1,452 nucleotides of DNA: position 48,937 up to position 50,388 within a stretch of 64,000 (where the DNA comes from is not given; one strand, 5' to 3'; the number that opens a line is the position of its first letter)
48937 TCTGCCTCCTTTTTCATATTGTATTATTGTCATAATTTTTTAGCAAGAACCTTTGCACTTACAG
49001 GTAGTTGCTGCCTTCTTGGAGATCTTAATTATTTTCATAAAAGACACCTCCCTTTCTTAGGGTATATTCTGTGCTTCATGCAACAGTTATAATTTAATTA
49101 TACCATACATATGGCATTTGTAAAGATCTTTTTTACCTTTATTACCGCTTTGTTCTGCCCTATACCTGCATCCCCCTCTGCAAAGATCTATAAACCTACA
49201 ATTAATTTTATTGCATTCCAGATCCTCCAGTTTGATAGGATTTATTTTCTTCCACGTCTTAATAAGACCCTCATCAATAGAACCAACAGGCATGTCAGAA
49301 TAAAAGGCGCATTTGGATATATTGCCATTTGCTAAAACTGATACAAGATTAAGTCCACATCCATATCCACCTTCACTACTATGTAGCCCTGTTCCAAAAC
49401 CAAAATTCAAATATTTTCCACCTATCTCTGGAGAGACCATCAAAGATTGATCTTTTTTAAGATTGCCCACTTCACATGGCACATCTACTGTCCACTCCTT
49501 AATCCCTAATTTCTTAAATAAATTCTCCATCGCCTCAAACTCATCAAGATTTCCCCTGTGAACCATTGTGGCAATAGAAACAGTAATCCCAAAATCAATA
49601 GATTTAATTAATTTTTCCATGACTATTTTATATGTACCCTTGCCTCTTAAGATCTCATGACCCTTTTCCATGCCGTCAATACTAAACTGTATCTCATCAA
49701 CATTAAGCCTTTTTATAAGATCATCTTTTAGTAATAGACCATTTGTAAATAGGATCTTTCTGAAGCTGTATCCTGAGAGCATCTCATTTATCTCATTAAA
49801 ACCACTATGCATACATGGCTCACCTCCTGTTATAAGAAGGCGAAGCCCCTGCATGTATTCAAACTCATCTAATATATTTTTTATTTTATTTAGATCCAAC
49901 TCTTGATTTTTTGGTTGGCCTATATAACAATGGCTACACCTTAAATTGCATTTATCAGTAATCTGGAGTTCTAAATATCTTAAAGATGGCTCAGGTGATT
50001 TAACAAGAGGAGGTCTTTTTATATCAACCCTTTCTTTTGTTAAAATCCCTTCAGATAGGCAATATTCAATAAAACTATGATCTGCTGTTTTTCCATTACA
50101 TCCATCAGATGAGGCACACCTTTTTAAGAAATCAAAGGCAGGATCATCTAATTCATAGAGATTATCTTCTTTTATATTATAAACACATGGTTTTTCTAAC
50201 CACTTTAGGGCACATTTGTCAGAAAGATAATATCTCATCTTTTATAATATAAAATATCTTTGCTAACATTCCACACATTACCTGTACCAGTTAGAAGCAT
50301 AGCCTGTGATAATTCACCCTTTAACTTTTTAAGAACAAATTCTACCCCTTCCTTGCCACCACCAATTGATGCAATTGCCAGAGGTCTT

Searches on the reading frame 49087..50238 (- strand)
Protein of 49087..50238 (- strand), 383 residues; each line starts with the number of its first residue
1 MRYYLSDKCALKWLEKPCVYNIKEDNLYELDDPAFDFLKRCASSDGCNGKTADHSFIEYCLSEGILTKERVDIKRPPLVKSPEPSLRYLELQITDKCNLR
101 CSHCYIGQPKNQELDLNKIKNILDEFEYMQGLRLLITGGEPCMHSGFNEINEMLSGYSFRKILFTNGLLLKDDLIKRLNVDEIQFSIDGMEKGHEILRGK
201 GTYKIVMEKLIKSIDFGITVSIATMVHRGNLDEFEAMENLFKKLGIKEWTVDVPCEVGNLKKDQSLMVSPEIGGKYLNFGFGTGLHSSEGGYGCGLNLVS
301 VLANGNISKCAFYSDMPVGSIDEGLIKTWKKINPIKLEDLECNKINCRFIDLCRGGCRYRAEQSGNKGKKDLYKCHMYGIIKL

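Call 6: search_protein_families(library=ncbifam, proteins=[window:49087-50238:-], max_evalue=0.01)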
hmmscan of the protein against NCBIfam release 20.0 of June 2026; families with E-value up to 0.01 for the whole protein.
window:49087-50238:- (383 aa): 66 families (the best 25 are shown)
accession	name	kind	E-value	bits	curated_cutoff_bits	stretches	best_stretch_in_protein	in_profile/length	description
NF050035.1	rSAM_WgK_link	exception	4.4e-28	98.3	650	1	89-266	11-196/367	radical SAM/SPASM peptide maturase WgkB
TIGR04250.1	SCM_rSAM_ScmE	equivalog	4e-23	81.9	400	1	87-262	3-187/358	SynChlorMet cassette radical SAM/SPASM protein ScmE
TIGR04054.1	rSAM_NirJ1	equivalog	1.8e-21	76.2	650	1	92-246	41-202/387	putative heme d1 biosynthesis radical SAM protein NirJ1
TIGR04545.1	rSAM_ahbD_hemeb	equivalog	7.6e-21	74.9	500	1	92-269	5-190/339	heme b synthase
TIGR04051.1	rSAM_NirJ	equivalog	4.7e-20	71.9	515.45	1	93-248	8-170/354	heme d1 biosynthesis radical SAM protein NirJ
TIGR04546.1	rSAM_ahbC_deAc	equivalog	5.7e-20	71.5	650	1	92-246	44-205/390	12,18-didecarboxysiroheme deacetylase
TIGR04103.1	rSAM_nif11_3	equivalog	1.2e-19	70.3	725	1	87-270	5-194/412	nif11-class peptide radical SAM maturase 3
TIGR04317.1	W_rSAM_matur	equivalog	4.5e-19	68.8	380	1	85-251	2-181/349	tungsten cofactor oxidoreductase radical SAM maturase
TIGR04340.1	rSAM_ACGX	hypoth_equivalog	5.3e-19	68.6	400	1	90-240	6-168/341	radical SAM/SPASM domain protein, ACGX system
TIGR02666.1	moaA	equivalog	5.6e-19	68.3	284.05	1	86-246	9-185/336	GTP 3',8-cyclase MoaA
TIGR04347.1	pseudo_SAM_Halo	equivalog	1.3e-18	67.5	525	1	92-248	43-206/390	TIGR04347 family pseudo-SAM/SPASM protein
TIGR04133.1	rSAM_w_lipo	hypoth_equivalog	1.5e-18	66.9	425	1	85-271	22-219/350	TIGR04133 family radical SAM/SPASM protein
TIGR04055.1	rSAM_NirJ2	equivalog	5.5e-18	65.6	500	1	93-246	6-166/326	putative heme d1 biosynthesis radical SAM protein NirJ2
TIGR04053.2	TIGR04053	equivalog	6.3e-18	65.1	395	1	93-266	14-198/366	TIGR04053 family radical SAM/SPASM domain-containing protein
TIGR04403.1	rSAM_skfB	equivalog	7.1e-18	64.6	300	1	90-235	107-258/402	sporulation killing factor system radical SAM maturase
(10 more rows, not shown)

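Call 7: search_protein_families(library=pfam, proteins=[window:49087-50238:-], max_evalue=0.01)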
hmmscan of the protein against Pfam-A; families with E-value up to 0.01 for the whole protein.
window:49087-50238:- (383 aa): 2 families
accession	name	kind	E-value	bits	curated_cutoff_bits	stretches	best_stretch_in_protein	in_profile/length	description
PF04055.27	Radical_SAM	-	6.3e-19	69.2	29.5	1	92-238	2-163/166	Radical SAM superfamily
PF13353.11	Fer4_12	-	0.0023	18.6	22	1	96-189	14-115/137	4Fe-4S single cluster domain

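Call 10: find_related_loci(query=window:49087-50238:-, collection=genome_contigs, flank=4000)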
Query window:49087-50238:- (383 aa) in genome_contigs; peptide patterns used: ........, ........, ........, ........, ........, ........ (x = any residue, [..] = any of these).
15 stretches matched a pattern, but none encodes a relative of the query by tblastn (E <= 1e-3).

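Call 11: find_homologous_proteins(query=window:49087-50238:-, max_evalue=1e-10)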
Query window:49087-50238:- (383 aa): 2409 proteins with E <= 1e-10 among 5787 candidates; the best 120 are listed.
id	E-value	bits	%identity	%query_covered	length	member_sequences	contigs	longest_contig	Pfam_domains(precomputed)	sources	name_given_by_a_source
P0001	1.6e-262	889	100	100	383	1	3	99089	PF04055.28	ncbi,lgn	-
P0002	1.9e-225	766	87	99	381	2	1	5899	PF04055.28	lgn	-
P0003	4.4e-176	604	67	100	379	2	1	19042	PF04055.28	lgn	-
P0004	1.7e-171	589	67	100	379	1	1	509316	PF04055.28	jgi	-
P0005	2.7e-171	588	68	100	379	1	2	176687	PF04055.28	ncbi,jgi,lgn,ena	jgi:radical SAM protein with 4Fe4S-binding SPASM domain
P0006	3.3e-171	588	68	100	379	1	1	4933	PF04055.28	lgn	-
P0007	8.4e-171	587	68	100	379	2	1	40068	PF04055.28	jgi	jgi:radical SAM protein with 4Fe4S-binding SPASM domain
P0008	1.5e-170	586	67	100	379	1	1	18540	PF04055.28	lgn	-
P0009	6.1e-170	584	67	100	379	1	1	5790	PF04055.28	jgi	jgi:radical SAM protein with 4Fe4S-binding SPASM domain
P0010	3.2e-169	581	66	100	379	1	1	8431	PF04055.28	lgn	-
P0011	1.8e-168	579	67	96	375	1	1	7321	PF04055.28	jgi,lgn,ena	-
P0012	6.8e-168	577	64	100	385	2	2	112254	PF04055.28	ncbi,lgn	-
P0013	8.8e-168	577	67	96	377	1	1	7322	PF04055.28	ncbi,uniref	ncbi:radical SAM/SPASM domain-containing protein [Dissulfurispira sp.]|uniref:radical SAM/SPASM doma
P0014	1.1e-167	576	65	100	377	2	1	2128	PF04055.28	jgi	jgi:radical SAM protein with 4Fe4S-binding SPASM domain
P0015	1.1e-167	576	66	99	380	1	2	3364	PF04055.28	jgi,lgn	jgi:radical SAM protein with 4Fe4S-binding SPASM domain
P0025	2.6e-163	562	65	100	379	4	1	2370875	PF04055.28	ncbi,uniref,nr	ncbi:radical SAM protein [Dissulfurispira thermophila]|uniref:radical SAM protein n=1 Tax=Dissulfuri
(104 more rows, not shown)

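Call 13: find_encoding_contigs(protein=P0025, flank=4000, max_places=2)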
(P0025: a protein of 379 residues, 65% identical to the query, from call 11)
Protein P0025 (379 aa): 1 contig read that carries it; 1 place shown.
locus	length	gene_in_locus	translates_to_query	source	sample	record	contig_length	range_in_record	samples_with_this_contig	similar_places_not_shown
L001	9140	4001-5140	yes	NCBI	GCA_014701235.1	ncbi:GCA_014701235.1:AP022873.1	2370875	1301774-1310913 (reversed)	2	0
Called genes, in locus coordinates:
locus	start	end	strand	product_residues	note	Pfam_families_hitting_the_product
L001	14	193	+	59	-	-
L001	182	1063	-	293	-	PF01979:Amidohydro_1 (faint)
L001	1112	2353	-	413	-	PF07690:MFS_1, PF13000:Acatn, PF07690:MFS_1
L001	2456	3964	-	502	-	PF00933:Glyco_hydro_3, PF01915:Glyco_hydro_3_C (faint)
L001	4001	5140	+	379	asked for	PF04055:Radical_SAM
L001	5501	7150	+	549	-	-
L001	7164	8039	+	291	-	PF00288:GHMP_kinases_N, PF08544:GHMP_kinases_C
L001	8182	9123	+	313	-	PF13793:Pribosyltran_N, PF00156:Pribosyltran, PF14572:Pribosyl_synth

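Call 14: find_encoding_contigs(protein=P0002, flank=4000, max_places=2)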
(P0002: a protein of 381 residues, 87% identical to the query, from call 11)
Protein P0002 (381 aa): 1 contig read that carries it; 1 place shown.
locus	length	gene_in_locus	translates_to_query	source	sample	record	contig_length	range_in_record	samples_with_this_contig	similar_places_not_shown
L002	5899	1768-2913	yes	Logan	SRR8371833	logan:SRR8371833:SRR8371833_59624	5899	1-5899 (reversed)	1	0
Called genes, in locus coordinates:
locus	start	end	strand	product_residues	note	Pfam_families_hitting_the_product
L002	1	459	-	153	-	?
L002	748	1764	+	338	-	PF01180:DHO_dh (faint), PF01070:FMN_dh, PF00478:IMPDH (weak), PF01645:Glu_synthase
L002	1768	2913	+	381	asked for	PF04055:Radical_SAM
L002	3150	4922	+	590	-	-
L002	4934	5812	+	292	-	PF00288:GHMP_kinases_N, PF08544:GHMP_kinases_C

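Call 19: find_related_loci(query=A1, collection=genome_contigs, flank=4000)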
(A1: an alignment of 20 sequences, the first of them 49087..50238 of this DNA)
Query A1 (383 aa) in genome_contigs; peptide patterns used: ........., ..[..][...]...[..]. (x = any residue, [..] = any of these).
600 stretches matched a pattern (row limit reached: there are more); 554 encode a relative of the query (tblastn E <= 1e-3); the best 80 are kept; 80 distinct loci.
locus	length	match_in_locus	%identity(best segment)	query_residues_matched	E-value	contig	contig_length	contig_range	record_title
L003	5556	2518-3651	67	1-382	3e-165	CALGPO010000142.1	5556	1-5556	MAG: uncultured bacterium isolate N1_Bin_METABAT__18_1 genome assembly, contig: c_000004024686, whole genome shotgun seq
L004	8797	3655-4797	60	1-382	6e-158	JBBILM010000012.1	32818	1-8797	MAG: Nitrospirota bacterium isolate EPF170215_bin_209 NODE_1061_length_32818_cov_9.678479, whole genome shotgun sequence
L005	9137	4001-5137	64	1-382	3e-157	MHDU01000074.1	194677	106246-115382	MAG: Nitrospirae bacterium GWB2_47_37 gwb2_scaffold_8, whole genome shotgun sequence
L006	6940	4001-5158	60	1-382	8e-157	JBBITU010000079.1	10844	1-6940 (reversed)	MAG: Nitrospirota bacterium isolate TCS170221_bin_403 NODE_1513_length_10844_cov_6.87357, whole genome shotgun sequence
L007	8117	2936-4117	57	1-382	7e-145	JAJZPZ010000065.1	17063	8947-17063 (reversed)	MAG: Nitrospirae bacterium isolate SKS1.bin28 NODE_5984_length_17063_cov_2.066545, whole genome shotgun sequence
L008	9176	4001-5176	59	1-382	1e-144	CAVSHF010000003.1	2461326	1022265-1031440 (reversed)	MAG: uncultured Nitrospiraceae bacterium isolate MFD01476.bin.1.65 genome assembly, contig: contig_173, whole genome sho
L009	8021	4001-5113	57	1-378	3e-144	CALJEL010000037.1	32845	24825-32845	MAG: uncultured bacterium isolate S1_Bin_METABAT__318_1 genome assembly, contig: c_000003013600, whole genome shotgun se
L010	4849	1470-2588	56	1-378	7e-146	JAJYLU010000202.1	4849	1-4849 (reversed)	MAG: Nitrospirae bacterium isolate DBS2-1.bin90 NODE_36473_length_4849_cov_0.994706, whole genome shotgun sequence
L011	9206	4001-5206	55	1-382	2e-142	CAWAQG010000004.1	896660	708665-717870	MAG: Nitrospirota bacterium isolate MFD03726.bin.1.191 genome assembly, contig: contig_32802, whole genome shotgun seque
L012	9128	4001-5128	56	1-381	1e-141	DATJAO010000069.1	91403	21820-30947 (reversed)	MAG TPA_asm: Nitrospirota bacterium isolate SMAG_U15329 k141_1964434, whole genome shotgun sequence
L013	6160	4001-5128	55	1-381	1e-140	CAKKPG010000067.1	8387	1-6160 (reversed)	Nitrospiria bacterium isolate Hainich-H41-bin024-1 genome assembly, contig: H41-bin024_1_Hain_H41_01um_R1_6009_length_83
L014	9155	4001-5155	54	1-381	2e-139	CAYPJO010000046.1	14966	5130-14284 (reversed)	MAG TPA_asm: uncultured Thermodesulfovibrio sp. isolate binchicken_co40_73 genome assembly, contig: NODE_2115_length_149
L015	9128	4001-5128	52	1-382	5e-139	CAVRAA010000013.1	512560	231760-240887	MAG: uncultured Nitrospiraceae bacterium isolate MFD00032.bin.1.209 genome assembly, contig: contig_9330, whole genome s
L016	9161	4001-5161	56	1-382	1e-138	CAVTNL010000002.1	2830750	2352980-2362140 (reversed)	MAG: uncultured Nitrospiraceae bacterium isolate MFD04752.bin.2.24 genome assembly, contig: contig_11909, whole genome s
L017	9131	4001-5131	51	1-382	2e-138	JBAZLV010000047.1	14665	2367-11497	MAG: Nitrospirota bacterium isolate SO_2017_LW4_23 scaffold_7963_c1_LW137-91_2017, whole genome shotgun sequence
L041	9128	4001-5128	41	5-383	9e-91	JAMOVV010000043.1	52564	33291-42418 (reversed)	MAG: Desulfarculaceae bacterium isolate PIR-30_metabat2_scaf2bin.069 PIR-30_scaffold_178_c1, whole genome shotgun sequen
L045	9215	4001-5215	39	5-380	4e-101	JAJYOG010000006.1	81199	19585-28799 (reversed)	MAG: Actinomycetes bacterium isolate DBS2-5.bin27 NODE_155_length_81199_cov_4.744511, whole genome shotgun sequence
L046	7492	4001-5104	38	5-376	1e-68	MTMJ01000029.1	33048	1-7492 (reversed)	MAG: Archaeoglobus sp. JdFR-22 JGI24020J35080_1000449, whole genome shotgun sequence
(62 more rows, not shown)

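Call 38: search_solved_structures(query=A1, max_evalue=0.001, show_alignments=1)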
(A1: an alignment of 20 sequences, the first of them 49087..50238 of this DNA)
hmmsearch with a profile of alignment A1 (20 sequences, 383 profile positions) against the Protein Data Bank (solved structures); distinct sequences matched with E-value up to 0.001: 19.
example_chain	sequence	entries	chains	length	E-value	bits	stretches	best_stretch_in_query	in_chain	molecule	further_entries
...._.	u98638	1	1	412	1.2e-22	83.6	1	90-237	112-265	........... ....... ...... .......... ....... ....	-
7vob_C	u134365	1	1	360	5.2e-13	51.9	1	87-251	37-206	Cytosylglucuronate decarboxylase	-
7voc_C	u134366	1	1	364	5.3e-13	51.9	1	87-251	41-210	Cytosylglucuronate decarboxylase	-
1tv7_A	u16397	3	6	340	3e-12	49.4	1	86-243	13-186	Molybdenum cofactor biosynthesis protein A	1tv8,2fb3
5wgg_A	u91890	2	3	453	3.1e-12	49.3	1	80-211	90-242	Radical SAM domain protein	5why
2fb2_A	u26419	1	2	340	3.4e-12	49.2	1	86-243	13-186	Molybdenum cofactor biosynthesis protein A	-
6c8v_A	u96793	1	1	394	2e-10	43.4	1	92-251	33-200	Coenzyme PQQ synthesis protein E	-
7tol_A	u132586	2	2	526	1.3e-08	37.3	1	90-233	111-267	glycerol dibiphytanyl glycerol tetraether - macrocyclic archaeol synthase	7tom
9gm3_A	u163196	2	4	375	5.5e-08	35.3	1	83-233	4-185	ChlB radical SAM domain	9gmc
9dfu_A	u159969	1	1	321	5.5e-07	32.1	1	91-250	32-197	Radical SAM core domain-containing protein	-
9dfn_A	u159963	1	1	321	7.9e-07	31.5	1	93-250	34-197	Radical SAM core domain-containing protein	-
5v1q_A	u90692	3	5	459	1.7e-06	30.4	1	89-179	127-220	Radical SAM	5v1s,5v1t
6b4c_A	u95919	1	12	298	1.5e-05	27.4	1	93-245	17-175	Viperin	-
9dgw_A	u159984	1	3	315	1.5e-05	27.3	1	93-245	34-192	Radical SAM core domain-containing protein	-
9dfw_A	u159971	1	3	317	1.7e-05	27.2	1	93-245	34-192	Radical SAM core domain-containing protein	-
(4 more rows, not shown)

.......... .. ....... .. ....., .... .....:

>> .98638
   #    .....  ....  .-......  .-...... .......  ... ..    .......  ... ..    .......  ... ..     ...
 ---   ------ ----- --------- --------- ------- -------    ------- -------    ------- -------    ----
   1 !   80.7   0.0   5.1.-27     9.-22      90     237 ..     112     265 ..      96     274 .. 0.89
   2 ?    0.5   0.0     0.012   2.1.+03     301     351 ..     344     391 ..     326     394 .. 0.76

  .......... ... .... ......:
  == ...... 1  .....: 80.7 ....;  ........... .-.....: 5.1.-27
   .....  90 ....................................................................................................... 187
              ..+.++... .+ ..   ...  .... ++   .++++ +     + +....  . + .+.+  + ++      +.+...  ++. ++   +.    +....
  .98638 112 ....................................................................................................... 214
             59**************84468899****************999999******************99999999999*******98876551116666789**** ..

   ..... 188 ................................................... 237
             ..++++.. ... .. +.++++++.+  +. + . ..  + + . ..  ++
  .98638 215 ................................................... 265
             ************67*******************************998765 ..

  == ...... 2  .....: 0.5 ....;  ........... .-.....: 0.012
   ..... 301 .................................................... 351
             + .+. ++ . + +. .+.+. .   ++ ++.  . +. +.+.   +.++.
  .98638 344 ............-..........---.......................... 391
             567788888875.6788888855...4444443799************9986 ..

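Call 47: predict_structure(alignment_id=A1)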
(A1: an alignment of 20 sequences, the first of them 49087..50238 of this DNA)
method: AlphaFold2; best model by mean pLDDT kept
length: 383 residues; sequences in the alignment: 20
mean_pLDDT: 77.5   pTM: 0.80
mean pLDDT of the five models: 77.5, 72.9, 71.2, 70.2, 70.0
residues with pLDDT >= 90: 156; 70-90: 122; 50-70: 46; < 50: 59
segments of 3 or more residues with pLDDT < 50: 281-294, 341-383
pLDDT, mean of each block of 10 residues (from residue 1): 92 89 79 94 91 91 94 87 85 82 63 95 93 86 94 85 82 91 91 89 93 93 87 93 84 59 67 65 34 58 88 75 92 65 44 38 31 38 36
secondary structure, 60 per line:
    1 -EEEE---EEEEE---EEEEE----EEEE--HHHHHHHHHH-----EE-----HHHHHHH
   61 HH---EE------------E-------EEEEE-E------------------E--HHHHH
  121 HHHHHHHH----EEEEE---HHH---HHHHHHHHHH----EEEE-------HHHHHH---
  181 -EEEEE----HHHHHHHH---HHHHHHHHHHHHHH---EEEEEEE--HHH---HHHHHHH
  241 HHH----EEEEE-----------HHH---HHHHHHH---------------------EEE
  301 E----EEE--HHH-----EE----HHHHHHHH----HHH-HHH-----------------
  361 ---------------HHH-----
elements in order: E2-5 E9-13 E17-21 E26-29 H32-41 H54-62 E88-92 H116-128 E133-137 H147-156 E161-164 H172-177 E182-186 H191-198 H202-215 E219-225 H234-243 E248-252 H270-276 E298-301 E306-308 H325-332

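Call 51: fold_search(model_id=the predicted structure, library=pdb)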
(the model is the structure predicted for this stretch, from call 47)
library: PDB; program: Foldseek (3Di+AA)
matches with E <= 10: 1495; with E <= 0.001: 101
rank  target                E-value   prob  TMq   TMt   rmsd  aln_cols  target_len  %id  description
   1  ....                  7.0e-15  1.00  0.58  0.58   7.0       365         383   21  Structure of a RiPP maturase, SkfB (released 2018-10-24)
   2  5v1t_A                5.0e-14  1.00  0.63  0.55   9.0       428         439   14  Crystal structure of Streptococcus suis SuiB bound to precursor peptide SuiA (released 2017-08-30)
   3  5v1q_B                1.3e-13  1.00  0.62  0.55   9.2       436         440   13  Crystal structure of Streptococcus suis SuiB (released 2017-08-30)
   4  5v1s_B                2.1e-13  1.00  0.60  0.55   9.4       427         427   13  Crystal structure of Streptococcus suis SuiB bound to S-adenosylmethionine (released 2017-08-30)
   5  5v1q_A                1.7e-12  1.00  0.61  0.55   8.7       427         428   13  Crystal structure of Streptococcus suis SuiB (released 2017-08-30)
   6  5v1s_A                4.8e-12  1.00  0.61  0.55   8.6       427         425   14  Crystal structure of Streptococcus suis SuiB bound to S-adenosylmethionine (released 2017-08-30)
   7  7vob                  1.4e-11  1.00  0.46  0.53   8.2       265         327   17  The crystal structure of a Radical SAM Enzyme BlsE involved in the Biosynthesis of Blasticidin S (released 2022-05-04)
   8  6q2q_A                7.1e-11  1.00  0.50  0.65   4.6       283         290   19  Crystal structure of mouse viperin bound to uridine triphosphate and S-adenosylhomocysteine (released 2020-01-22)
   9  6q2p_A                1.1e-10  1.00  0.52  0.66   4.1       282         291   19  Crystal structure of mouse viperin bound to cytidine triphosphate and S-adenosylhomocysteine (released 2020-01-22)
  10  2fb2_B                1.3e-10  1.00  0.47  0.54   7.4       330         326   18  Structure of the MoaA Arg17/266/268/Ala triple mutant (released 2006-05-09)
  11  5vsl_B                1.4e-10  1.00  0.51  0.73   4.3       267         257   19  Crystal structure of viperin with bound [4Fe-4S] cluster and S-adenosylhomocysteine (SAH) (released 2017-06-14)
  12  5vsl_A                2.2e-10  1.00  0.51  0.73   4.1       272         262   19  Crystal structure of viperin with bound [4Fe-4S] cluster and S-adenosylhomocysteine (SAH) (released 2017-06-14)
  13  6q2p_B                2.9e-10  1.00  0.52  0.66   4.1       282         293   19  Crystal structure of mouse viperin bound to cytidine triphosphate and S-adenosylhomocysteine (released 2020-01-22)
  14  9dfn                  4.0e-10  1.00  0.43  0.57   2.8       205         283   20  X-ray crystal structure of the second viperin-like enzyme from Trichoderma virens with bound CTP and SAM (released 2025-02-19)
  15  6q2q_B                5.8e-10  1.00  0.50  0.64   4.3       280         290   18  Crystal structure of mouse viperin bound to uridine triphosphate and S-adenosylhomocysteine (released 2020-01-22)
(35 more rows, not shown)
